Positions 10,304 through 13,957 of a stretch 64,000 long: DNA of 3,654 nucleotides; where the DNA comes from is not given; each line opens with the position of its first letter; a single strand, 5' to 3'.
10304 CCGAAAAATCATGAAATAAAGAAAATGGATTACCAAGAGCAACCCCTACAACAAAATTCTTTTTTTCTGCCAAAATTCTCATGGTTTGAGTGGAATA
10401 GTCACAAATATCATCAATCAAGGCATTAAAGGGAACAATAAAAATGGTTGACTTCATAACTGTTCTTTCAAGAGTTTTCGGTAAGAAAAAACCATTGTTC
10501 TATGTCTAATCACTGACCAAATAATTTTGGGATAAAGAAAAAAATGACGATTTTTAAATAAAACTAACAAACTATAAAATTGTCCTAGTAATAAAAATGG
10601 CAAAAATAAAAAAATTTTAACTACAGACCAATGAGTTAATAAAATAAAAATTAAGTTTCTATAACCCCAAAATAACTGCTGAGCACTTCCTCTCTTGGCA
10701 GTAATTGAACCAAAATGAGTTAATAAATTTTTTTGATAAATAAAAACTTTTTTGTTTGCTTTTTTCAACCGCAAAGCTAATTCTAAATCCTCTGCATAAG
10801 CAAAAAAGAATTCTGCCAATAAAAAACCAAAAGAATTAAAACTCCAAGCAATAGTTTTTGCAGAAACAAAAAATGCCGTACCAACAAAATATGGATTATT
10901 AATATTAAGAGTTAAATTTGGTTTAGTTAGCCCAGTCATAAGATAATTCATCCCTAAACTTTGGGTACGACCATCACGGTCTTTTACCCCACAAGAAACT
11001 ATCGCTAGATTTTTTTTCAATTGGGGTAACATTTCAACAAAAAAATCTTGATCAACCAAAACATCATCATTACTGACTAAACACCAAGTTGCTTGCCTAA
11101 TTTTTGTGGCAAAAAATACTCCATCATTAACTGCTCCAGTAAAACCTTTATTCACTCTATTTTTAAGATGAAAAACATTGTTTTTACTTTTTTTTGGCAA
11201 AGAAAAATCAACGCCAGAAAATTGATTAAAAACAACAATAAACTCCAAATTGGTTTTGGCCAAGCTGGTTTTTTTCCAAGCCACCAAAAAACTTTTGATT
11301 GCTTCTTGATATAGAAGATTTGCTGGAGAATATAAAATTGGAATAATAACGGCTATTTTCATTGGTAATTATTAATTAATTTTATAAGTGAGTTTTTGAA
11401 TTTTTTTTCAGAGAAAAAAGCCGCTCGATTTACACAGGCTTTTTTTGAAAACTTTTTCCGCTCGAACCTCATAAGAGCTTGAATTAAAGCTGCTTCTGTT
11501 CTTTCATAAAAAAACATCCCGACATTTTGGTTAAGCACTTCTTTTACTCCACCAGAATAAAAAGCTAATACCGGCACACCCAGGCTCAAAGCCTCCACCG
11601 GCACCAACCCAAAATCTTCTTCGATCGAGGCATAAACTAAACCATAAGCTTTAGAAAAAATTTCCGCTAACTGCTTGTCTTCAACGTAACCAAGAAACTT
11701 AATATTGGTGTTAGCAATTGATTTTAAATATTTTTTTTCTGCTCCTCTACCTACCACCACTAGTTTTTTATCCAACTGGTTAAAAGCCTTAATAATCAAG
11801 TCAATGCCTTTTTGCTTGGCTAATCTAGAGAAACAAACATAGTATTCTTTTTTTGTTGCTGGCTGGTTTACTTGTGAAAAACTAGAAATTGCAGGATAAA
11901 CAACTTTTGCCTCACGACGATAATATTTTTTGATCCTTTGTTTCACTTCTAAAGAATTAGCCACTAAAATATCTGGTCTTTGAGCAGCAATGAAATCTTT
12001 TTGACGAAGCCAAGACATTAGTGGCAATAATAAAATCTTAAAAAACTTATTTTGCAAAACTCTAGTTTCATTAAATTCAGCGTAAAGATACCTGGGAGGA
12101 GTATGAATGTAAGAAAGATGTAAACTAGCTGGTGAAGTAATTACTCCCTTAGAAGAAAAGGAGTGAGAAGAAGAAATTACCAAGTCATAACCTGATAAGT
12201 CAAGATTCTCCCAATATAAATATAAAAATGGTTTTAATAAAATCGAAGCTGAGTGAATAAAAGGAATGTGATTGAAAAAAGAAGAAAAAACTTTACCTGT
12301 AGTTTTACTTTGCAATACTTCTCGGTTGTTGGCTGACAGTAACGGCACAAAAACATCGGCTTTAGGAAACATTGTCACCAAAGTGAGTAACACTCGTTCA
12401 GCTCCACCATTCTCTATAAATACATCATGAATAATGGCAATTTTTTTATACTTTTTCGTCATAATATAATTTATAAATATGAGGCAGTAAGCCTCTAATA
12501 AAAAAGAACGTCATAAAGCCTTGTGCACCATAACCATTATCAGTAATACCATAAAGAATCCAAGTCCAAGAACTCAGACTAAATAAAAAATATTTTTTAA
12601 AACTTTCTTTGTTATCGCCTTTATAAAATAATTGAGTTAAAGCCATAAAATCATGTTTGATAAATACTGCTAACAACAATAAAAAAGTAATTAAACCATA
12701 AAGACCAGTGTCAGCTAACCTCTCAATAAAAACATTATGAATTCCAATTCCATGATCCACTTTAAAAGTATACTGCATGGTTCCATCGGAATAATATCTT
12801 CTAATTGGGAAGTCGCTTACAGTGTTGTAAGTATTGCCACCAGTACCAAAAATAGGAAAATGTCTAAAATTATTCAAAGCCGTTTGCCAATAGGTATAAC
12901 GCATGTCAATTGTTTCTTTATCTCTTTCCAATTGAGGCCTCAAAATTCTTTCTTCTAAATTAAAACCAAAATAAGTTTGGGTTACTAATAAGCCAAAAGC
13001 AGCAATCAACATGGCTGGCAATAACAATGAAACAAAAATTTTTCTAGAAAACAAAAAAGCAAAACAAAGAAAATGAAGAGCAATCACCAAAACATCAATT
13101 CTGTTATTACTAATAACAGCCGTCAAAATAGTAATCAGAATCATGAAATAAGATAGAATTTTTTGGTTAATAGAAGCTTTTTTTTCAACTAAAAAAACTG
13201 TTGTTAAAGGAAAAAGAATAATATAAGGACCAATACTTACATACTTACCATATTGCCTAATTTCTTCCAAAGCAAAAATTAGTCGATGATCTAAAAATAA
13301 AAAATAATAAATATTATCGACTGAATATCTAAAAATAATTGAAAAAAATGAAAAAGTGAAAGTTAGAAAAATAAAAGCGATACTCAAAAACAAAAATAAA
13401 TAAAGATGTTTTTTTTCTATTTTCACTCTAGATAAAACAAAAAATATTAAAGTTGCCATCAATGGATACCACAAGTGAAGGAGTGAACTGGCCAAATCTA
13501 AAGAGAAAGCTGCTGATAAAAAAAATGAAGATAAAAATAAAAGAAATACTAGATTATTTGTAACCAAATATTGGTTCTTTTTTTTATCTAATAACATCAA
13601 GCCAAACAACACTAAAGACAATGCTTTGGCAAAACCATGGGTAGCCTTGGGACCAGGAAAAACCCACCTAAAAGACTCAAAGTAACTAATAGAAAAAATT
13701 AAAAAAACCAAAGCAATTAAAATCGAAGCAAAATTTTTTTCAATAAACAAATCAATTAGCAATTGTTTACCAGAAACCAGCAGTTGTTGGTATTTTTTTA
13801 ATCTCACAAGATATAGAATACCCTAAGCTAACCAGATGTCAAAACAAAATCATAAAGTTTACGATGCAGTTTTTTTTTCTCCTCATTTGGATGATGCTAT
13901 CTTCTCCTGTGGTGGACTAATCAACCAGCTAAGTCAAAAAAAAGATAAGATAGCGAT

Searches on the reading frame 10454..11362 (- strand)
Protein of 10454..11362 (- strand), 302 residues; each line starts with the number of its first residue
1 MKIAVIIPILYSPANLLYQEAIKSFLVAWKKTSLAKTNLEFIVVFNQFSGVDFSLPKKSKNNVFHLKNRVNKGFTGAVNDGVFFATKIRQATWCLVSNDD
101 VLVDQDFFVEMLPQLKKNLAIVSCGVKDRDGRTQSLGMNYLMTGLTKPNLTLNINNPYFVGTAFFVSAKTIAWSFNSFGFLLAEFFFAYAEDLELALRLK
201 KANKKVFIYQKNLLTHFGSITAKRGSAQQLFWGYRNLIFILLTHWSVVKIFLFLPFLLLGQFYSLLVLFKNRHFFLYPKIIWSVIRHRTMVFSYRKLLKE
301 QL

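Call 15: search_protein_families(library=pfam, proteins=[window:10454-11362:-], max_evalue=0.001)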
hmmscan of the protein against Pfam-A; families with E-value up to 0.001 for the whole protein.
window:10454-11362:- (302 aa): 2 families
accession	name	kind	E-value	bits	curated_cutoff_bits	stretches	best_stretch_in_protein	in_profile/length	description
PF00535.33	Glycos_transf_2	-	2.1e-05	25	23.3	1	59-167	51-160/168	Glycosyl transferase family 2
PF13632.12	Glyco_trans_2_3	-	0.00048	20.4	27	0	98-268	6-182/198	Glycosyl transferase family group 2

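Call 44: search_solved_structures(query=window:10454-11362:-, max_evalue=0.001)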
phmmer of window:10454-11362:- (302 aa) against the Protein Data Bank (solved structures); distinct sequences matched with E-value up to 0.001: 0.

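Call 45: search_protein_families(library=ncbifam, proteins=[window:10454-11362:-], max_evalue=0.00001)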
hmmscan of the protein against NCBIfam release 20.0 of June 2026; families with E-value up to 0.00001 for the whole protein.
window:10454-11362:- (302 aa): 1 family
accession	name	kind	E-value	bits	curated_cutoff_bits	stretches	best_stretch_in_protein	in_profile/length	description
TIGR01556.1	rhamnosyltran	subfamily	5.3e-08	32.4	200.55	1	31-217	14-201/281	rhamnosyltransferase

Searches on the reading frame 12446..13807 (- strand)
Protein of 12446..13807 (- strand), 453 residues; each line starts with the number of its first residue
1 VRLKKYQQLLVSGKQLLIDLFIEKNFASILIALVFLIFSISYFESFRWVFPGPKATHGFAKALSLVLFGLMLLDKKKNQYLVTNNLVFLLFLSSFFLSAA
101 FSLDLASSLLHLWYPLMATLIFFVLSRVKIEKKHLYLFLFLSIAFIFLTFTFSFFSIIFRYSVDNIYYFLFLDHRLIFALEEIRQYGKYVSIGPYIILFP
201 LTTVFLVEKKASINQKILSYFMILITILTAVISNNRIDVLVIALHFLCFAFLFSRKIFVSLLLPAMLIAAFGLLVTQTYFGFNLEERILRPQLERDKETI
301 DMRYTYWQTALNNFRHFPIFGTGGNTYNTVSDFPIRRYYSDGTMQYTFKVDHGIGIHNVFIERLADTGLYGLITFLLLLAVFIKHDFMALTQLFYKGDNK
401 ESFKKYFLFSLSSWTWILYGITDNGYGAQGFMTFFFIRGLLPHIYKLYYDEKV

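Call 15: search_protein_families(library=pfam, proteins=[window:12446-13807:-], max_evalue=0.001)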
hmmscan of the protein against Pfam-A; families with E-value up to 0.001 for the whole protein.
window:12446-13807:- (453 aa): 1 family
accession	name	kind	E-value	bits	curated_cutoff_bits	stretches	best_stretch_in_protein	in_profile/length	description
PF04932.20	Wzy_C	-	5.9e-18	65.5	31.7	1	222-376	2-149/149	O-Antigen ligase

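Call 70: search_protein_families(library=ncbifam, proteins=[window:12446-13807:-], max_evalue=0.001)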
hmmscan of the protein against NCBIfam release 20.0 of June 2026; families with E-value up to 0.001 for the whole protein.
window:12446-13807:- (453 aa): 1 family
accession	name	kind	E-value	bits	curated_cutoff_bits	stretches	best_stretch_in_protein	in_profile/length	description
TIGR00947.1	2A73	equivalog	0.00052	19.1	366.4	0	54-394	38-373/425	IctB family putative bicarbonate transporter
